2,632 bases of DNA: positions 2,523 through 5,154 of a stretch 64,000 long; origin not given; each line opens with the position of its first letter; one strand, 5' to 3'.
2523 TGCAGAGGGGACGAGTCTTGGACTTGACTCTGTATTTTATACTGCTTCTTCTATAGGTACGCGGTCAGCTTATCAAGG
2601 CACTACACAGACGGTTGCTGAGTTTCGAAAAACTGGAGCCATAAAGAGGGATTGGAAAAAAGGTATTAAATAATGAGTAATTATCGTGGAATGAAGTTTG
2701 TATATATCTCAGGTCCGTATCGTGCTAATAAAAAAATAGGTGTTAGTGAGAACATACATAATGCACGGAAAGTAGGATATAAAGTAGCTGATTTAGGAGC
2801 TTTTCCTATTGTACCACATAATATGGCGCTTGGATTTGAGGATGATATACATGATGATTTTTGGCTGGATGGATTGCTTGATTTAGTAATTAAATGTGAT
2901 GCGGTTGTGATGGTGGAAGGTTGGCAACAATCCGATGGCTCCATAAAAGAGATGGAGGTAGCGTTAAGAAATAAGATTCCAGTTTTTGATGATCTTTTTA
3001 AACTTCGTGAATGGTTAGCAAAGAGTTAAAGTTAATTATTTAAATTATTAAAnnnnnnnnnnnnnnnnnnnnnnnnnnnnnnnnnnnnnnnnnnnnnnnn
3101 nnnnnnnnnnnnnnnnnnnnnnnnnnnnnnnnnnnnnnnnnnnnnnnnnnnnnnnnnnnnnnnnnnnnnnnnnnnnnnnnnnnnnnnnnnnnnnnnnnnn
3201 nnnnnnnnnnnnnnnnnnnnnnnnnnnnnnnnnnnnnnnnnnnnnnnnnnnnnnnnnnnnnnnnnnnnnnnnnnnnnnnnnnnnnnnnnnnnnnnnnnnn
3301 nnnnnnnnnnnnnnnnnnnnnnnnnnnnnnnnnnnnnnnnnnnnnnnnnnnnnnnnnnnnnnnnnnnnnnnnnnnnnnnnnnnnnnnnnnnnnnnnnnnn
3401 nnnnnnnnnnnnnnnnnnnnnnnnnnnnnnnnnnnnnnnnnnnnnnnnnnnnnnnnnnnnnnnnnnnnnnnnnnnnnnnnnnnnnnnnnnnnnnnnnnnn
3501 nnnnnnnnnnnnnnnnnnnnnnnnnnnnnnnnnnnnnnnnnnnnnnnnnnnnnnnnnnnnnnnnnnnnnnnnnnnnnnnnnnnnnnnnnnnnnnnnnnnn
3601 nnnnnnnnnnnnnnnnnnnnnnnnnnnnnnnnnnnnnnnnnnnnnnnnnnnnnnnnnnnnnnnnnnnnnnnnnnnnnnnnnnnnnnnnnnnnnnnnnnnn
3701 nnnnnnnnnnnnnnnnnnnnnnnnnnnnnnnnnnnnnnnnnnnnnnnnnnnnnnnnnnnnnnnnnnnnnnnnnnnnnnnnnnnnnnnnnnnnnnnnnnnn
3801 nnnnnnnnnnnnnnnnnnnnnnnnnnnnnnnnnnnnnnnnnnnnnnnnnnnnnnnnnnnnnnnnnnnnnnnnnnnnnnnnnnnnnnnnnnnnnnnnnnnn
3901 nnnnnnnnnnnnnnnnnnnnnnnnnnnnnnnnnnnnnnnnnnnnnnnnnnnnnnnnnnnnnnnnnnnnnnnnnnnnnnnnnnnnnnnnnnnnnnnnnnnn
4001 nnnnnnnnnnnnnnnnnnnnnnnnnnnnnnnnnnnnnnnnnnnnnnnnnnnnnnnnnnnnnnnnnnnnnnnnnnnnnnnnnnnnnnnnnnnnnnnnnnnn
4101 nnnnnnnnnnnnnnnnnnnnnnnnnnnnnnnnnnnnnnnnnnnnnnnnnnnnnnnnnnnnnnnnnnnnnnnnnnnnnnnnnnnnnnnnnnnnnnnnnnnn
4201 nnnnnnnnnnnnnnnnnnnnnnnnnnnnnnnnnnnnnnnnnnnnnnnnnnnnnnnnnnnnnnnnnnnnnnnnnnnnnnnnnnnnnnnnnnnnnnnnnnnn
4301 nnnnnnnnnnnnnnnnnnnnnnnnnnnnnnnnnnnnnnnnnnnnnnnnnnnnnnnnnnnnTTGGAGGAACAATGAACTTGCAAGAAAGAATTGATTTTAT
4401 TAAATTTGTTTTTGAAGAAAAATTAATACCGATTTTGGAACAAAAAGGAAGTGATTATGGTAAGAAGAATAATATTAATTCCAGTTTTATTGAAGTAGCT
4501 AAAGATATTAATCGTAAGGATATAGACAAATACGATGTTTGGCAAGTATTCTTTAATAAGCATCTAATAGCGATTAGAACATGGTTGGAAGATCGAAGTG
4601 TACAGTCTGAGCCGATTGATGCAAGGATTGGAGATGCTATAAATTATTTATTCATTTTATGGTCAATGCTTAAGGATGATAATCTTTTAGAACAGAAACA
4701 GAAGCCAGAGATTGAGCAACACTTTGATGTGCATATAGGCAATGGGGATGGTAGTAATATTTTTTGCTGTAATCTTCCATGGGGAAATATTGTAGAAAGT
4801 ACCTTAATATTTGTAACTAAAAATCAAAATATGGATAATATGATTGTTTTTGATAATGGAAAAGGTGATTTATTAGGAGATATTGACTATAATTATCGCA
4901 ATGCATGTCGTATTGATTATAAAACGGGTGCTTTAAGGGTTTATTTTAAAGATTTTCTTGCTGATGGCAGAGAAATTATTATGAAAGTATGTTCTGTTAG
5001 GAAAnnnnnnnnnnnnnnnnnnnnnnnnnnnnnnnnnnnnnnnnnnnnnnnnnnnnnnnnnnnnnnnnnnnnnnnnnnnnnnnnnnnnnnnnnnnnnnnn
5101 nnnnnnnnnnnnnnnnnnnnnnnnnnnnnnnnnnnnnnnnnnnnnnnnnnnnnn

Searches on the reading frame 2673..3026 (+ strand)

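Call 52: search_protein_families(library=padloc, proteins=[window:2673-3026:+], max_evalue=0.01)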
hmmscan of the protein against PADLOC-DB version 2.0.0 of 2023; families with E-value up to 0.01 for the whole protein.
window:2673-3026:+ (118 aa): 0 families

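Call 63: search_protein_families(library=pfam, proteins=[window:2673-3026:+], max_evalue=0.001)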
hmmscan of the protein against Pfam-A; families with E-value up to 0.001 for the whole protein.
window:2673-3026:+ (118 aa): 3 families
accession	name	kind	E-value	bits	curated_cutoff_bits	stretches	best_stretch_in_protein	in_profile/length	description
PF24963.1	DUF7768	-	2e-09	38.1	26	1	8-104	1-95/98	Domain of unknown function (DUF7768)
PF14359.12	DUF4406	-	4.7e-08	33.8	22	1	10-104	3-89/91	Domain of unknown function (DUF4406)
PF09152.16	DUF1937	-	0.00012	23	23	1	10-105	3-112/116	Domain of unknown function (DUF1937)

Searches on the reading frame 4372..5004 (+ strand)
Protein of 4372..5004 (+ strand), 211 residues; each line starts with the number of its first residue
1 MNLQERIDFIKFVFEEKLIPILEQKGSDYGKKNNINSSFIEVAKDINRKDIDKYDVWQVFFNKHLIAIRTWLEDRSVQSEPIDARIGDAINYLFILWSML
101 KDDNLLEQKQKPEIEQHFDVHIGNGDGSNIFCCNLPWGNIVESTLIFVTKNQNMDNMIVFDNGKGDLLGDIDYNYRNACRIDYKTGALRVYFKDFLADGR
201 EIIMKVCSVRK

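Call 86: search_protein_families(library=phrogs, proteins=[window:4372-5004:+], max_evalue=0.001)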
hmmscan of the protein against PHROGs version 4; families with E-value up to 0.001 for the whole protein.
window:4372-5004:+ (211 aa): 1 family
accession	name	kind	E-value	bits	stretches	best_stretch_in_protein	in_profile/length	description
phrog_6802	-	unknown function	2.9e-11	44.7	1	21-112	20-110/122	-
